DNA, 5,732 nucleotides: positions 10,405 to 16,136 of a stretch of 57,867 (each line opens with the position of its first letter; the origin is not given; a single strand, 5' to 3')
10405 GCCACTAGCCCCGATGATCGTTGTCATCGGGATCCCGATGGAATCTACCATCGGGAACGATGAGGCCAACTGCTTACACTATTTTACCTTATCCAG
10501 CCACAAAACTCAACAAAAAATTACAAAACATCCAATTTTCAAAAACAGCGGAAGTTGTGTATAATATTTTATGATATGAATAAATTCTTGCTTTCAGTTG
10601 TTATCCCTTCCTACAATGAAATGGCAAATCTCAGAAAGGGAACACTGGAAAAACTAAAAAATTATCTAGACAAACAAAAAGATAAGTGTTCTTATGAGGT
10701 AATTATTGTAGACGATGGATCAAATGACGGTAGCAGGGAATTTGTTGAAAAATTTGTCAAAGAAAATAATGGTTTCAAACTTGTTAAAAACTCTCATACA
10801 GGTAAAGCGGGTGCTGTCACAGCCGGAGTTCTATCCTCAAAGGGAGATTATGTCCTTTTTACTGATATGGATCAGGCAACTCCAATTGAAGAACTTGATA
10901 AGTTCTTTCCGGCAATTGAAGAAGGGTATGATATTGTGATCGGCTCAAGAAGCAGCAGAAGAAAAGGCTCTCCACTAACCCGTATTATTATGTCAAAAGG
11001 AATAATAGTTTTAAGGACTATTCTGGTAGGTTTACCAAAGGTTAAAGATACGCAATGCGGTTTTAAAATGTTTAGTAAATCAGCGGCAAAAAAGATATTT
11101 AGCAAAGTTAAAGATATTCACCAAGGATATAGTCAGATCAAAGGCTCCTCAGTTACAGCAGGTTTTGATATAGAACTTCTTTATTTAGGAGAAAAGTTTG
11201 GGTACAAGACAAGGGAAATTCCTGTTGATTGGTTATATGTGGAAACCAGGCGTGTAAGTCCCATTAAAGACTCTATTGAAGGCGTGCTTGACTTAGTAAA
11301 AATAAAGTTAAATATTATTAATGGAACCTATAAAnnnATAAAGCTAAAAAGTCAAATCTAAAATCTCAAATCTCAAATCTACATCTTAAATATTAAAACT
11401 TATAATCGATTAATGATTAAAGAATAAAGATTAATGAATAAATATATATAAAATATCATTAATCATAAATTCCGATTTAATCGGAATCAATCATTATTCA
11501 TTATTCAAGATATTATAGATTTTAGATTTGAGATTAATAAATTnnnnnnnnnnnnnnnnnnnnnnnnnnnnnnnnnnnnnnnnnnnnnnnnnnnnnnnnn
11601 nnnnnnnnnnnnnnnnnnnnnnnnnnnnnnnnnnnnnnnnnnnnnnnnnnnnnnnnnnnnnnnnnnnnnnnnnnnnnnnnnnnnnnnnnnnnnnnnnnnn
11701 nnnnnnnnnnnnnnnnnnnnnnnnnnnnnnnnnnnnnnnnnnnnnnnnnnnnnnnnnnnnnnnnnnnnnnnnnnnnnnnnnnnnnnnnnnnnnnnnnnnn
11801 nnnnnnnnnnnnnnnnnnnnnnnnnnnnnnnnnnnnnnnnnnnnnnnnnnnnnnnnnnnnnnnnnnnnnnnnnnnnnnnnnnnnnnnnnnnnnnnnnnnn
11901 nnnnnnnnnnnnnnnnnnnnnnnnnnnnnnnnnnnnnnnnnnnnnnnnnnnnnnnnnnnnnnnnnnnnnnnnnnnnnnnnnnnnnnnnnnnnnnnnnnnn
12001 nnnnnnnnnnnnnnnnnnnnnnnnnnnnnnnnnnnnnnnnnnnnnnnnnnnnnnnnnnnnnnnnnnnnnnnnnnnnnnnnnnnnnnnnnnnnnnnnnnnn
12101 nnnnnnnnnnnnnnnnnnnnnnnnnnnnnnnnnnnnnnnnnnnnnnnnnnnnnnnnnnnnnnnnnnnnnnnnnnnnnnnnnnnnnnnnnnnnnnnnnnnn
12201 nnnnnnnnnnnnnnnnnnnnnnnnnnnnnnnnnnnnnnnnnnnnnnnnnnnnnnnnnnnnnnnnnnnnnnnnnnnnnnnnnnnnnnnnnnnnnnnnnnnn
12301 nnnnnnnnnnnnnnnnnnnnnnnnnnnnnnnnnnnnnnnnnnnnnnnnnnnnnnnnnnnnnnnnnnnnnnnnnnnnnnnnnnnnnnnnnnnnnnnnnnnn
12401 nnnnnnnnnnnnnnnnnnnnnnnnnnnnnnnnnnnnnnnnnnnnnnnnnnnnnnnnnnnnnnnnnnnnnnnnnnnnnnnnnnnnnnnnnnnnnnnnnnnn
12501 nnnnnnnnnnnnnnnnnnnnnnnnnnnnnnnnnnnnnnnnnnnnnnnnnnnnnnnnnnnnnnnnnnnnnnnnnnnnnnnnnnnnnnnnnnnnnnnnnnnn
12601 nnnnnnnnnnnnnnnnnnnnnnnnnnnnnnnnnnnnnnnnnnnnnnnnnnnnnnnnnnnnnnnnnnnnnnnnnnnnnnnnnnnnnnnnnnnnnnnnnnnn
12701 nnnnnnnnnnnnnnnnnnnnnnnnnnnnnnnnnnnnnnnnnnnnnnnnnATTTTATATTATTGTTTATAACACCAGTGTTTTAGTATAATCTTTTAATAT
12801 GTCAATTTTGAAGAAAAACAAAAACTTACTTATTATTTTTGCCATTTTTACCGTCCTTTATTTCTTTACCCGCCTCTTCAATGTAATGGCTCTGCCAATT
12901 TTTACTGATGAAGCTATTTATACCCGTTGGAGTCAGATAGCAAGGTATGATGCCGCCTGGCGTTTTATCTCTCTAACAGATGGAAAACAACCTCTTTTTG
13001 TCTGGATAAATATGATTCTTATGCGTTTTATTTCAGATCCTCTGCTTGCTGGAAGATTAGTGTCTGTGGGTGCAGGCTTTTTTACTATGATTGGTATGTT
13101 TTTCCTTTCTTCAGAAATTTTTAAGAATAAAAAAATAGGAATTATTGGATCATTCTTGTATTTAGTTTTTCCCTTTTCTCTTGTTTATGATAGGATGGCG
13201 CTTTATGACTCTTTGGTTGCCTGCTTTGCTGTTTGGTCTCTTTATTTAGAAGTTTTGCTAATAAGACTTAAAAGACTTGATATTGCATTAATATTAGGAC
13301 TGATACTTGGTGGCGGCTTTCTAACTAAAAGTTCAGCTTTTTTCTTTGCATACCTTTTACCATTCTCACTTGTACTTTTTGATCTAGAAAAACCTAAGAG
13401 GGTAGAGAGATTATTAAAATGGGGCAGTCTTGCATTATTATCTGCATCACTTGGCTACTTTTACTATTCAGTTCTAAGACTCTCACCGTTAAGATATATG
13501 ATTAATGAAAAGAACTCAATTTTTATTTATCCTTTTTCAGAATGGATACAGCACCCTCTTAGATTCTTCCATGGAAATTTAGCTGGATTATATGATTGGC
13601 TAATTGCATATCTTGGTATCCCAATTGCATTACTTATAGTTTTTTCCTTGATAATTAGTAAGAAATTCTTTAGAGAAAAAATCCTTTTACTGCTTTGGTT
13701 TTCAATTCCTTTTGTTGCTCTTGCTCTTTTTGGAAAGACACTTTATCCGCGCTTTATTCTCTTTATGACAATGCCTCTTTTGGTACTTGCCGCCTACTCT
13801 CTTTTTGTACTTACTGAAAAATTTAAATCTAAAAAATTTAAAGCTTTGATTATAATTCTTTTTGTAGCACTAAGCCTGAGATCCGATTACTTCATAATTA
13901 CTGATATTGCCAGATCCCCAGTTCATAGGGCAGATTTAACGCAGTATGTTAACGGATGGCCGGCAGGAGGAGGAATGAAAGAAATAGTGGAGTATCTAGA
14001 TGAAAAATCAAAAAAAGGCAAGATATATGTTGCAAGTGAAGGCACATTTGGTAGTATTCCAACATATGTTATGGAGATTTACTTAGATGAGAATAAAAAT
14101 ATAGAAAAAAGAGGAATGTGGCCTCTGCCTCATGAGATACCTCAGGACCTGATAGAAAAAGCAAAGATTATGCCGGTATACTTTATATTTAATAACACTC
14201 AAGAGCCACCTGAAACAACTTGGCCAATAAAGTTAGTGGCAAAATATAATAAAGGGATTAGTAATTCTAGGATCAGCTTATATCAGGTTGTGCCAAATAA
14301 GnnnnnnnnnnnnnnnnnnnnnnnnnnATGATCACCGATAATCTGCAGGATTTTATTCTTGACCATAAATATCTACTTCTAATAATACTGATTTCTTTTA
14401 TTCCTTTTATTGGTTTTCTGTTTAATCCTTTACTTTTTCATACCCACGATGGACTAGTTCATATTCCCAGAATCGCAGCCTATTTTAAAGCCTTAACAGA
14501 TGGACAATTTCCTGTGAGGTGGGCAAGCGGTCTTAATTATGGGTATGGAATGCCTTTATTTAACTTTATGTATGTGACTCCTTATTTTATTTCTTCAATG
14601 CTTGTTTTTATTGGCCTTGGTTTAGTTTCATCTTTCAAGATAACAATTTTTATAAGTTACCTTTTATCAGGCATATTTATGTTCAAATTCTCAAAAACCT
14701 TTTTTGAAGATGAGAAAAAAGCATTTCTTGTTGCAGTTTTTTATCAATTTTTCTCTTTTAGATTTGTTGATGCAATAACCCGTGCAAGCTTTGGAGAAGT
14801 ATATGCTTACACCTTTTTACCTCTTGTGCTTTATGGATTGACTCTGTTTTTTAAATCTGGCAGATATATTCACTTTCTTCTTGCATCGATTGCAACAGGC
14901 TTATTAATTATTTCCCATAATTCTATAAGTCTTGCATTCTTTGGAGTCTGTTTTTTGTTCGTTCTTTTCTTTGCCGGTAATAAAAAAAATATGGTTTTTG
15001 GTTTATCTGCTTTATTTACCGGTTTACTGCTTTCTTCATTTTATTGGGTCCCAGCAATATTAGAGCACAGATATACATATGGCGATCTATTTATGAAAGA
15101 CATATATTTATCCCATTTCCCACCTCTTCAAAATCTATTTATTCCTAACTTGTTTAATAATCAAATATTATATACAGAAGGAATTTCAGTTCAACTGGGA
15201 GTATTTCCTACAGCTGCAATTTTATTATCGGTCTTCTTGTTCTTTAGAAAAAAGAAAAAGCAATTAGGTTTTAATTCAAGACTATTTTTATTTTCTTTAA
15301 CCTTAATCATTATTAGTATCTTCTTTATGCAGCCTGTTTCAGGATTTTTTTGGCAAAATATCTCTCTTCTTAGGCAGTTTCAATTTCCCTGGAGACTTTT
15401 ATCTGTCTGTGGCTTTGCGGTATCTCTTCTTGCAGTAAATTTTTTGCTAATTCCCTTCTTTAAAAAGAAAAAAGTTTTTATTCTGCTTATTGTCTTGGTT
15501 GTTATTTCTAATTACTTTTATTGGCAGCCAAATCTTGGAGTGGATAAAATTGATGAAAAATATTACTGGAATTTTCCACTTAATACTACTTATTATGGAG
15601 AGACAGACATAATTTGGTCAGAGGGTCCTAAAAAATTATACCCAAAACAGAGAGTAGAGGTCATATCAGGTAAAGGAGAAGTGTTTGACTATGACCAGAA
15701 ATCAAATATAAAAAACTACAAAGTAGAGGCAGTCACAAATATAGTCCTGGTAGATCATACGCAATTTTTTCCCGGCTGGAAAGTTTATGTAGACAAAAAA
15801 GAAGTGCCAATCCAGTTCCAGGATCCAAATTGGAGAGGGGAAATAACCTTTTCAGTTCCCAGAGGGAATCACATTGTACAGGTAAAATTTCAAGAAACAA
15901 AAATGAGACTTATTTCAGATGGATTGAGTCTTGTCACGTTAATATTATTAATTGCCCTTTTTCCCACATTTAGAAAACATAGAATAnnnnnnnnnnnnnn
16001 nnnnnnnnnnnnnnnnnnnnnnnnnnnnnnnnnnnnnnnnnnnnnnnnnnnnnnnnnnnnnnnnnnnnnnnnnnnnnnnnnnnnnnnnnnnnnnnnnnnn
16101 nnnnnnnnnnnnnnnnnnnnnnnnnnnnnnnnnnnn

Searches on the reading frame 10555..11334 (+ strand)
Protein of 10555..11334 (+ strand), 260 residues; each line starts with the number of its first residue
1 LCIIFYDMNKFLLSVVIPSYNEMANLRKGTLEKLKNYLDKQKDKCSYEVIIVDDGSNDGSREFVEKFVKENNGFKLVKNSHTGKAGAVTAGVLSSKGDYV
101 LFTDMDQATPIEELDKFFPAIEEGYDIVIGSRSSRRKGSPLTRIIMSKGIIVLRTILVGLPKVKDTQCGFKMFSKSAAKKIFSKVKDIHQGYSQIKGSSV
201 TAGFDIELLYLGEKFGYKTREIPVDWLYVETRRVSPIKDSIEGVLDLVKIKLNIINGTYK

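Call 25: search_protein_families(library=pfam, proteins=[window:10555-11334:+], max_evalue=0.01)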
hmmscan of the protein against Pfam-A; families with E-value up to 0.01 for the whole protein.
window:10555-11334:+ (260 aa): 2 families
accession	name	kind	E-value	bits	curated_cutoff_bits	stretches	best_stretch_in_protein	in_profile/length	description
PF00535.33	Glycos_transf_2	-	1e-28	100.8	23.3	1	14-182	1-168/168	Glycosyl transferase family 2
PF10111.15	Glyco_tranf_2_2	-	1.3e-05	25.2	27.3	1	14-117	1-102/276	Glycosyltransferase like family 2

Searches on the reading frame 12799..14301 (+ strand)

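Call 27: search_protein_families(library=pfam, proteins=[window:12799-14301:+], max_evalue=0.001)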
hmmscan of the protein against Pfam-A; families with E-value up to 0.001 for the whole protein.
window:12799-14301:+ (501 aa): 1 family
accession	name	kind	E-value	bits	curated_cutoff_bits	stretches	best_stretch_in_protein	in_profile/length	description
PF13231.12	PMT_2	-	9.1e-10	39.4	26.1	1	65-208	4-144/160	Dolichyl-phosphate-mannose-protein mannosyltransferase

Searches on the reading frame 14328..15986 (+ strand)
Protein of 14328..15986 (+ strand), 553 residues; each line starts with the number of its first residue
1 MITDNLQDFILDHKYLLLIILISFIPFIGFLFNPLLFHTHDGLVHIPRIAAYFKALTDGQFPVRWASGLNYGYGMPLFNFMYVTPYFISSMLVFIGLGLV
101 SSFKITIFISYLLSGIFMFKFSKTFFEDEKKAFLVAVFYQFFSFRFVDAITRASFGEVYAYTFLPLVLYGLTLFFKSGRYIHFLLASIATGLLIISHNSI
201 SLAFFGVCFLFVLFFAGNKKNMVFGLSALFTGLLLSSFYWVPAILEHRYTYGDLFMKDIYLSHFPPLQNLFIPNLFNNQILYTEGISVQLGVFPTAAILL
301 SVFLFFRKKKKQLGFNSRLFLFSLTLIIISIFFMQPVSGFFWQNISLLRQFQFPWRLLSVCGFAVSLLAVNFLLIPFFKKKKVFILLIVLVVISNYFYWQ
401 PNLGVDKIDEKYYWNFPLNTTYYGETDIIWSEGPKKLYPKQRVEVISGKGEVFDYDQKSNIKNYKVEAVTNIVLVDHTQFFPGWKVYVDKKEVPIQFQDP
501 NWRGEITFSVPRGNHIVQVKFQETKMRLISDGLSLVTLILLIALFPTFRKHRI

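Call 27: search_protein_families(library=pfam, proteins=[window:14328-15986:+], max_evalue=0.001)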
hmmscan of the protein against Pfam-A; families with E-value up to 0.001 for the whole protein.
window:14328-15986:+ (553 aa): 1 family
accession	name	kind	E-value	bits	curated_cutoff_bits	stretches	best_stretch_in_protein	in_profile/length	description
PF10131.15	PTPS_related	-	4e-07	29.3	26.4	1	85-343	8-261/621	6-pyruvoyl-tetrahydropterin synthase related domain; membrane protein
